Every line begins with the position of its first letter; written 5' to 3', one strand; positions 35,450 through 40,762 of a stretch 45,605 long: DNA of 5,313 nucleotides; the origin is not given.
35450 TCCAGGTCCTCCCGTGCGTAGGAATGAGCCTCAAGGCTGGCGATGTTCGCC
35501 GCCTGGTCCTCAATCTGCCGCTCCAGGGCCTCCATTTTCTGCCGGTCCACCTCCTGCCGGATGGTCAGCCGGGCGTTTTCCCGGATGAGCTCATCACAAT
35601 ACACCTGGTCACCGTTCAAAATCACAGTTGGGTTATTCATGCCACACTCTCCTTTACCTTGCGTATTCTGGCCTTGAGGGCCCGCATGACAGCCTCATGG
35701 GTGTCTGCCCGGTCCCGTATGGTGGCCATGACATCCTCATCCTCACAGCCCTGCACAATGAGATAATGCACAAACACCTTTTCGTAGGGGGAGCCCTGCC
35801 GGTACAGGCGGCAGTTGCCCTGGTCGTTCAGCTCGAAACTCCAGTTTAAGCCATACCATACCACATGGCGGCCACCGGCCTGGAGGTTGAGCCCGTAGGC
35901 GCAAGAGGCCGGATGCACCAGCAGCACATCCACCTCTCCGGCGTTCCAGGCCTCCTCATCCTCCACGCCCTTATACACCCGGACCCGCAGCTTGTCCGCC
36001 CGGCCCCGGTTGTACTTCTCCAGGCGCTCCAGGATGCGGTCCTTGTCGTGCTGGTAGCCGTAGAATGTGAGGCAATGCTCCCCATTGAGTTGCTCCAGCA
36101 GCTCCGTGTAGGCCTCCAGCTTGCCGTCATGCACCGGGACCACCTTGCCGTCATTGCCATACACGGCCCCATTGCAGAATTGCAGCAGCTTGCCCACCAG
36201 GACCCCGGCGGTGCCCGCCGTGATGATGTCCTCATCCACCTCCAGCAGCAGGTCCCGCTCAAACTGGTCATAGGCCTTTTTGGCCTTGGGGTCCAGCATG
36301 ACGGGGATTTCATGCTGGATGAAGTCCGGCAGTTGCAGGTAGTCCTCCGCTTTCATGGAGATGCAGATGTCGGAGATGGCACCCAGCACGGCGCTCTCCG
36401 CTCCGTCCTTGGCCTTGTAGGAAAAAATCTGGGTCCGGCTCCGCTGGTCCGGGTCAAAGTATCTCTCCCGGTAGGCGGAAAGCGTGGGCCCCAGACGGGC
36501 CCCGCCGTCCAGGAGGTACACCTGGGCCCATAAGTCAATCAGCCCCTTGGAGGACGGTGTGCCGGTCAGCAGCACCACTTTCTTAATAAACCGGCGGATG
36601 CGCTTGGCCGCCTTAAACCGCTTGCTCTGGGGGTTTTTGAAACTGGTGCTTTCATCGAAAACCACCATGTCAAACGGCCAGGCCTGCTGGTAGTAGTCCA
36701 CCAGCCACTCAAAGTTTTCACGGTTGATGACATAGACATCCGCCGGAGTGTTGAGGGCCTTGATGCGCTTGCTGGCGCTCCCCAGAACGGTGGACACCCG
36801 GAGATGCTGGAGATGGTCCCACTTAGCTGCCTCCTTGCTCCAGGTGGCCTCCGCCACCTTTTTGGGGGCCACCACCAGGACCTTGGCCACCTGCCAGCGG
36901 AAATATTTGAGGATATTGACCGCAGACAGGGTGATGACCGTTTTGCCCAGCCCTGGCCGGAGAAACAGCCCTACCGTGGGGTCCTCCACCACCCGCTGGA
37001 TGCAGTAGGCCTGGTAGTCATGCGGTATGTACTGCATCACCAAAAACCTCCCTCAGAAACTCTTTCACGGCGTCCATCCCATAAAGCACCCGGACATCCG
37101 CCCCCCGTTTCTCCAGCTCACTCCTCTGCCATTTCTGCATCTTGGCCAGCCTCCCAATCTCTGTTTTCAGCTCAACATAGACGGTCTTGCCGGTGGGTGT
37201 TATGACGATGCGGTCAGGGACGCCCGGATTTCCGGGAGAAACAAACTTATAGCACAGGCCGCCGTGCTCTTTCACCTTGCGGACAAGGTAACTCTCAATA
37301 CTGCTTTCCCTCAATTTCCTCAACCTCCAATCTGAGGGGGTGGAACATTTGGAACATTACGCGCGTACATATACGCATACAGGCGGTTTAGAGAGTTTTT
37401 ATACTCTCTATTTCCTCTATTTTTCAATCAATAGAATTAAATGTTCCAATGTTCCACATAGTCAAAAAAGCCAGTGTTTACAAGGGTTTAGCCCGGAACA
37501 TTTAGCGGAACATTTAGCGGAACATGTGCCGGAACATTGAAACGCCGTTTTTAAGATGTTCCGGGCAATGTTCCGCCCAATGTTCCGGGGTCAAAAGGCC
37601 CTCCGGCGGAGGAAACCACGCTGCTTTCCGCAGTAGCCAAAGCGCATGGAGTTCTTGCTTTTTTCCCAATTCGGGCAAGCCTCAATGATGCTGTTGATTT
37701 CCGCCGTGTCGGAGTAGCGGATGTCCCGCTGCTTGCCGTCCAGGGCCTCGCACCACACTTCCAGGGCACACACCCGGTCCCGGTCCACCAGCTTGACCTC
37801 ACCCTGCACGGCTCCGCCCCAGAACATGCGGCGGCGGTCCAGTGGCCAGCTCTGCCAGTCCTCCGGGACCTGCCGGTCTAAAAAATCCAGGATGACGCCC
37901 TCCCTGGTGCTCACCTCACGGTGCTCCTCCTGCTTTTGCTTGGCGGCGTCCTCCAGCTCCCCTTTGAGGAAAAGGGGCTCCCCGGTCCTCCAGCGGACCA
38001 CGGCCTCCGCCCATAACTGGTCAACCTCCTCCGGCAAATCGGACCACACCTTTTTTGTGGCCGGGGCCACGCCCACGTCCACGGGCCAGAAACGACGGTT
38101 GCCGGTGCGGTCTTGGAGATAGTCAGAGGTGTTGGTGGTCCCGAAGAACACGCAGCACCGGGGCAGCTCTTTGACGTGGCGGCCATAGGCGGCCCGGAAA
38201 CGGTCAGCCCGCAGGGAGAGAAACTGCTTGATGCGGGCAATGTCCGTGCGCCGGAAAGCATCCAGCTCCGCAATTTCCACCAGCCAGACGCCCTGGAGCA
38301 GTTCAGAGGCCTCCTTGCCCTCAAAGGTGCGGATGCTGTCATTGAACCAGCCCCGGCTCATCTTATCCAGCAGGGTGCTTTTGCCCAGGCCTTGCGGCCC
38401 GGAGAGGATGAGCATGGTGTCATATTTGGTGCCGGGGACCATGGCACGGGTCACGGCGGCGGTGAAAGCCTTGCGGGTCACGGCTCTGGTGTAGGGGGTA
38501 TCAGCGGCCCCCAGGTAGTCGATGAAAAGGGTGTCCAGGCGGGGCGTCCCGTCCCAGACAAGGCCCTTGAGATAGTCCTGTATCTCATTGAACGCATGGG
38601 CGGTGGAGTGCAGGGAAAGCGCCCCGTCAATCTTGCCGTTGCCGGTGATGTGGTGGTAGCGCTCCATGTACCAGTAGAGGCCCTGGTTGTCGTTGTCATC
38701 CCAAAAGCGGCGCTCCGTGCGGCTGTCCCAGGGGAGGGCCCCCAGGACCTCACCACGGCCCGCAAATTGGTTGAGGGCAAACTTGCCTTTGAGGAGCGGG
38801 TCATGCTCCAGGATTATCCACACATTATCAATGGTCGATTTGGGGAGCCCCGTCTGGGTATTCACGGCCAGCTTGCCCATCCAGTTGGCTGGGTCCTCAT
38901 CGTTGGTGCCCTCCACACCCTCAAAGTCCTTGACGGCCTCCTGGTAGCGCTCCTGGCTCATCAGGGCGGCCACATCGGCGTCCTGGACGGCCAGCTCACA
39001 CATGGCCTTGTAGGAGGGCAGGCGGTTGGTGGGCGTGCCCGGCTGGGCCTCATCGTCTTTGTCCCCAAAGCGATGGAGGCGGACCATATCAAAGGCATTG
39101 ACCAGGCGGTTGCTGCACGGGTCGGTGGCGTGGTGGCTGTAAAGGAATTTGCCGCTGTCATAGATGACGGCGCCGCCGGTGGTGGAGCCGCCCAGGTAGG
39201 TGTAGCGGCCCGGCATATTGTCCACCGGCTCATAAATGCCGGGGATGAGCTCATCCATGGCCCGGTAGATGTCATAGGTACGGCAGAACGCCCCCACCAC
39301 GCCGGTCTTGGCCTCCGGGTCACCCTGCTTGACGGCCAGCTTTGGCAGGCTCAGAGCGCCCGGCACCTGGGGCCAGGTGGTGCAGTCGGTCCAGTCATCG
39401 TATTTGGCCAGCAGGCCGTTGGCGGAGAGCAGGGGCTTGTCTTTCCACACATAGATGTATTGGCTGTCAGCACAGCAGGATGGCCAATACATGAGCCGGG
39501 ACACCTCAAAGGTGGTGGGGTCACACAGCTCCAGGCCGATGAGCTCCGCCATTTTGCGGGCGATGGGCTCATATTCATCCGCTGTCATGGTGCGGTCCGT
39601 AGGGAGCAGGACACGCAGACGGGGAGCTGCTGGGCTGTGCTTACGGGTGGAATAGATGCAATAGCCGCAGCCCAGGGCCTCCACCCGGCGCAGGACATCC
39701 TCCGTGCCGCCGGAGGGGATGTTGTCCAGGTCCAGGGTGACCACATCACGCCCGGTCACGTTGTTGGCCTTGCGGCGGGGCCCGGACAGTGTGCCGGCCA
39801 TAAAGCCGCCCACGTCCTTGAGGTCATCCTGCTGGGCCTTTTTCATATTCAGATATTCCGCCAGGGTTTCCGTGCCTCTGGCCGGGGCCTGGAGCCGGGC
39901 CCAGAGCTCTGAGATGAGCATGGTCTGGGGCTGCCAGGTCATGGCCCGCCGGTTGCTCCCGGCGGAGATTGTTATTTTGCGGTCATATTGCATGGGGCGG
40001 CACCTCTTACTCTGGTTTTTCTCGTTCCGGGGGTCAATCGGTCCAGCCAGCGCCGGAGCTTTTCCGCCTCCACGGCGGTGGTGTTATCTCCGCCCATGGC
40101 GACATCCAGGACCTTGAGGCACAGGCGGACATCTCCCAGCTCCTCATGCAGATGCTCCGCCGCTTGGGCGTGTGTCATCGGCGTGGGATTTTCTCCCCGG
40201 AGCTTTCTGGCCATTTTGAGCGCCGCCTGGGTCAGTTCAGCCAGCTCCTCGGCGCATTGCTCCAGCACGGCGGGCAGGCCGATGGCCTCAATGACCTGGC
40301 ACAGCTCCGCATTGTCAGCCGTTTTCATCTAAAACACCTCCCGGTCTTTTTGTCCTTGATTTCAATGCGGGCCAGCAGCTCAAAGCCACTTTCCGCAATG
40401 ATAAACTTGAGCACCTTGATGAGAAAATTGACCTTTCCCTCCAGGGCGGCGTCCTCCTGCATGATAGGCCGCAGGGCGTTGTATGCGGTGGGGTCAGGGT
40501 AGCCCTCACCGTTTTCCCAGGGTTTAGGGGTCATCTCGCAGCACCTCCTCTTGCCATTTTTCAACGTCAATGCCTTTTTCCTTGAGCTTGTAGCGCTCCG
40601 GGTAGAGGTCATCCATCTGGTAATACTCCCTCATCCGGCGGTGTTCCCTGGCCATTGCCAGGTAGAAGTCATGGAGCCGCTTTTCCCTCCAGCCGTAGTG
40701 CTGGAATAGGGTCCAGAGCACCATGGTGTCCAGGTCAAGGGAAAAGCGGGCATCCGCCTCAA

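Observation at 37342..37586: Eleven GGAACAT repeats in dyad-symmetric, helically phased blocks downstream of the primase-helicase gene: candidate origin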

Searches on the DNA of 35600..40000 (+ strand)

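Call 6: search_dna_similar(query=window:35600-40000:+, collection=phages, mode=near, max_rows=20)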
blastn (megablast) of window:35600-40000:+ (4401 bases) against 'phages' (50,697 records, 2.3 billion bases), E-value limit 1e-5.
Records with a match: 3; places in all: 3; records where one place covers at least 80% of the query: 0.
Best place of each record, by identity: 80-90% 3.
By first word of the organism name: Bacteriophage 2; Clostridium 1.
By host as written in the record: - 2; Clostridium sp. 003024715 1.
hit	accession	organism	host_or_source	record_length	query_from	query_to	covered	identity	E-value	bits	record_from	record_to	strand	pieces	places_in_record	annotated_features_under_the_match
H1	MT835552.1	Bacteriophage sp.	human fecal samples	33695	48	2802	63%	80.8%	0e+0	2106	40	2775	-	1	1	record has no annotation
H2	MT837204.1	Bacteriophage sp.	human fecal samples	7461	2748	4397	37%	86.3%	0e+0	1786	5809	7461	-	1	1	record has no annotation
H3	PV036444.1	Clostridium phage NatCom_42228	Clostridium sp. 003024715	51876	726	778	1%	88.7%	2e-7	66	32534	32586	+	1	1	hypothetical protein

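Call 9: get_annotated_region(hit=H1, flank=3000)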
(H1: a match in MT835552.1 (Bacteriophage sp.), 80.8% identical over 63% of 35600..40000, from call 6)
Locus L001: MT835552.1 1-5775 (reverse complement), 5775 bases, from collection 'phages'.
description: UNVERIFIED: Bacteriophage sp. clone scaffold_156 genomic sequence.
organism: Bacteriophage sp. (NCBI taxid 38018)
taxonomy: Viruses
host: -; source: human fecal samples; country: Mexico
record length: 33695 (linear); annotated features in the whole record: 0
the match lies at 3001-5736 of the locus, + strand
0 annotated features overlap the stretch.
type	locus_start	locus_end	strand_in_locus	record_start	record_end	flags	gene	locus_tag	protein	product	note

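Call 10: get_annotated_region(hit=H2, flank=6000)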
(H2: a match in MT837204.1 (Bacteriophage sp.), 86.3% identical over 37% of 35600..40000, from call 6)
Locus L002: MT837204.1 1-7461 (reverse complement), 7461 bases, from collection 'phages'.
description: UNVERIFIED: Bacteriophage sp. clone scaffold_4147 genomic sequence.
organism: Bacteriophage sp. (NCBI taxid 38018)
taxonomy: Viruses
host: -; source: human fecal samples; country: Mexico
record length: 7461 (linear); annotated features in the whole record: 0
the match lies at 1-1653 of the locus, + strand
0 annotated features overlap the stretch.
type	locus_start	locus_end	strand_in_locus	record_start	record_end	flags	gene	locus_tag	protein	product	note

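Call 52: search_rna_families(source=window, start=36800, end=38000, threshold=evalue, max_evalue=1)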
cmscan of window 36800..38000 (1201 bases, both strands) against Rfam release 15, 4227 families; matches with E-value up to 1: 3.
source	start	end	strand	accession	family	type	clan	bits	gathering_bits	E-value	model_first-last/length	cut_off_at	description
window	37487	37595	-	RF00956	MIR1444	Gene; miRNA;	-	23.6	80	0.096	1-85/85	no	MIR1444 microRNA precursor family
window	37487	37595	+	RF00956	MIR1444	Gene; miRNA;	-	20.1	80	0.81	1-85/85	no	MIR1444 microRNA precursor family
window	37391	37472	-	RF01497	ALIL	Cis-reg;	-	13.5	50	0.94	1-117/117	no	ALIL pseudoknot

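Call 60: search_dna_similar(query=window:37324-37590:+, collection=phages, mode=distant, max_rows=15)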
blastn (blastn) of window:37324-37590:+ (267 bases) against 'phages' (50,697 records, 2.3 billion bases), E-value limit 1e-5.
Records with a match: 1; places in all: 1; records where one place covers at least 80% of the query: 1.
Best place of each record, by identity: 60-80% 1.
By first word of the organism name: Bacteriophage 1.
By host as written in the record: - 1.
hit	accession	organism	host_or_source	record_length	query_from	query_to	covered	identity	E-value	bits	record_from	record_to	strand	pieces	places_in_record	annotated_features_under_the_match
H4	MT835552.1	Bacteriophage sp.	human fecal samples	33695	19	252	88%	73.2%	4e-30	136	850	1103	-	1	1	record has no annotation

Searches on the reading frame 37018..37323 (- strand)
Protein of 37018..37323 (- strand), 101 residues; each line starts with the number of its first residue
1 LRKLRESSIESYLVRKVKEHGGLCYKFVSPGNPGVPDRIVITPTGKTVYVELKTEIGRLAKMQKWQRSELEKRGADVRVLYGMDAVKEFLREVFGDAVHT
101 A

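Call 8: search_protein_families(library=pfam, proteins=[window:37018-37323:-], max_evalue=0.01)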
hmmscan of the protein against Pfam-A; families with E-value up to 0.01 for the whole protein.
window:37018-37323:- (101 aa): 1 family
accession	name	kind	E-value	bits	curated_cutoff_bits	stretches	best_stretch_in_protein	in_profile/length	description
PF08774.17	VRR_NUC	-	1.3e-05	25.7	23.8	1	31-83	60-115/116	VRR-NUC domain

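Call 15: search_protein_families(library=phrogs, proteins=[window:37018-37323:-], max_evalue=0.001)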
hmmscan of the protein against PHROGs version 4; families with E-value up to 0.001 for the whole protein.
window:37018-37323:- (101 aa): 3 families
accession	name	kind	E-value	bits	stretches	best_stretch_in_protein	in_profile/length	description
phrog_93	-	DNA, RNA and nucleotide metabolism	3e-27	96.5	1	3-95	351-443/613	endonuclease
phrog_824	-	unknown function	1.5e-09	39.1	1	33-96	112-177/265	-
phrog_5702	-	DNA, RNA and nucleotide metabolism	2.9e-06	28.2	1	34-86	6-59/70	Holliday junction resolvase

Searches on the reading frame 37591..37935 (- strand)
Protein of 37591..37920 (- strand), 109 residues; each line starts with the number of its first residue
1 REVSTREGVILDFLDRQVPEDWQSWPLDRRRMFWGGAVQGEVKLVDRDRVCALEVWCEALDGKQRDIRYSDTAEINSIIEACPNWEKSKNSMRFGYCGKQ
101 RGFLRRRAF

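Call 31: search_solved_structures(query=window:37591-37920:-, max_evalue=10)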
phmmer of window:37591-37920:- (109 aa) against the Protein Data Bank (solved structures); distinct sequences matched with E-value up to 10: 3.
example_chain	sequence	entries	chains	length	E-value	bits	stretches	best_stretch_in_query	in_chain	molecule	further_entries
7pds_A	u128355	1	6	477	1.2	12.5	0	45-103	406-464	Similar to D. nodosus vapE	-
7ufu_A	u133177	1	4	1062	1.4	12.2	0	15-62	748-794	Alpha-mannosidase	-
7ufr_A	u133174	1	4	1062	1.5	12.2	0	15-62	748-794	Alpha-mannosidase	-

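Call 75: predict_structure(alignment_id=A2)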
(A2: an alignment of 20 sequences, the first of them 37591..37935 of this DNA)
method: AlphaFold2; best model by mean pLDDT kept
length: 114 residues; sequences in the alignment: 20
mean_pLDDT: 89.3   pTM: 0.81
mean pLDDT of the five models: 89.3, 89.3, 88.6, 88.1, 85.4
residues with pLDDT >= 90: 91; 70-90: 13; 50-70: 5; < 50: 5
segments of 3 or more residues with pLDDT < 50: 1-3
pLDDT, mean of each block of 10 residues (from residue 1): 54 95 93 92 87 96 95 97 96 94 94 66
secondary structure, 60 per line:
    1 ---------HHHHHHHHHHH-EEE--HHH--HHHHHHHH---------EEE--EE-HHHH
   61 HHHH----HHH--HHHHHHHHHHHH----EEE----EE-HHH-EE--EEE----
elements in order: H10-20 E22-24 H32-39 E49-51 H57-64 H74-85 E90-92 E108-110

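Call 77: fold_search(model_id=the predicted structure, library=pdb)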
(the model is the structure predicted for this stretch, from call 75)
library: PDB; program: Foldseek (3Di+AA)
matches with E <= 10: 171; with E <= 0.001: 6
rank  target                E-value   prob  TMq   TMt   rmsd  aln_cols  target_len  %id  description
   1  7pds_A                1.5e-05  1.00  0.75  0.21   3.9       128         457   23  The structure of PriRep1 with dsDNA (released 2022-07-13)
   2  7pds_F                2.1e-05  1.00  0.73  0.21   4.0       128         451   25  The structure of PriRep1 with dsDNA (released 2022-07-13)
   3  7pds_D                2.4e-05  1.00  0.76  0.22   3.3       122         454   24  The structure of PriRep1 with dsDNA (released 2022-07-13)
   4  7pds_C                2.5e-05  1.00  0.75  0.21   3.6       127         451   24  The structure of PriRep1 with dsDNA (released 2022-07-13)
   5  7pds_B                8.4e-05  1.00  0.73  0.21   3.1       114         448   23  The structure of PriRep1 with dsDNA (released 2022-07-13)
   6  7pds_E                1.2e-04  1.00  0.71  0.19   4.1       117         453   23  The structure of PriRep1 with dsDNA (released 2022-07-13)
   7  8cll_A                6.4e-01  0.14  0.26  0.12   8.2        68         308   10  Structural insights into human TFIIIC promoter recognition (released 2023-06-21)
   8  6jcl_H                8.2e-01  0.10  0.24  0.14   9.2        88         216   11  Crystal structure of cofactor-bound Rv0187 from MTB (released 2019-12-11)
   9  3co7_C                9.9e-01  0.23  0.32  0.39   4.2        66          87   11  Crystal Structure of FoxO1 DBD Bound to DBE2 DNA (released 2008-09-16)
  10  2irf_G                1.1e+00  0.10  0.25  0.26  10.0       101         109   16  CRYSTAL STRUCTURE OF AN IRF-2/DNA COMPLEX. (released 1999-10-08)
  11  5fd6_B                1.5e+00  0.35  0.40  0.35   5.4       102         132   10  zinc-bound manganese uptake regulator (released 2016-12-28)
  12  4ilm_D                1.6e+00  0.03  0.20  0.11  14.1       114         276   14  CRISPR RNA Processing endoribonuclease (released 2013-03-20)
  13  7tji_I                1.9e+00  0.13  0.35  0.14   6.3       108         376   14  S. cerevisiae ORC bound to 84 bp ARS1 DNA and Cdc6 (state 2) with flexible Orc6 N-terminal domain (released 2022-10-05)
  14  7q34_C                1.9e+00  0.10  0.27  0.29   5.4        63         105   13  Crystal structure of the multidrug binding transcriptional regulator LmrR in complex squaraine dye (released 2022-06-01)
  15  2b0l_A                1.9e+00  0.08  0.28  0.31  10.3       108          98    8  C-terminal DNA binding domain of transcriptional pleiotropic repressor CodY. (released 2006-02-21)
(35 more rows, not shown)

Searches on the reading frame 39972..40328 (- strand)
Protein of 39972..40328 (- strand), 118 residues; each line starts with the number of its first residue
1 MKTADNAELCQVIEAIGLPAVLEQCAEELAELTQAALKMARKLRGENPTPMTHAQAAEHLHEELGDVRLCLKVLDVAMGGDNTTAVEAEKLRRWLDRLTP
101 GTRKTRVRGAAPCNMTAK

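Call 8: search_protein_families(library=pfam, proteins=[window:39972-40328:-], max_evalue=0.01)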
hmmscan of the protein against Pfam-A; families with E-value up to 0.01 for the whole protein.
window:39972-40328:- (118 aa): 0 families

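Call 15: search_protein_families(library=phrogs, proteins=[window:39972-40328:-], max_evalue=0.001)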
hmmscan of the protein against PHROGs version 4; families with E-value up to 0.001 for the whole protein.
window:39972-40328:- (118 aa): 2 families
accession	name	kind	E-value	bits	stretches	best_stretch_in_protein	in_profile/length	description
phrog_2245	-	other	5.5e-12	46.9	1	7-101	123-208/218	nucleoside triphosphate pyrophosphohydrolase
phrog_4856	-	other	1.1e-07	32.8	1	21-81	90-150/195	nucleoside triphosphate pyrophosphohydrolase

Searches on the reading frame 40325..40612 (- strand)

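Call 8: search_protein_families(library=pfam, proteins=[window:40325-40612:-], max_evalue=0.01)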
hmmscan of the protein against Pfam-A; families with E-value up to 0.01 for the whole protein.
window:40325-40612:- (95 aa): 0 families

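Call 15: search_protein_families(library=phrogs, proteins=[window:40325-40612:-], max_evalue=0.001)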
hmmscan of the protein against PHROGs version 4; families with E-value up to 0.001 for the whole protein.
window:40325-40612:- (95 aa): 1 family
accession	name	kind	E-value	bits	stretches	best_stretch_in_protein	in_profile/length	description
phrog_6568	-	unknown function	9.8e-21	74.4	1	28-95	3-69/69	-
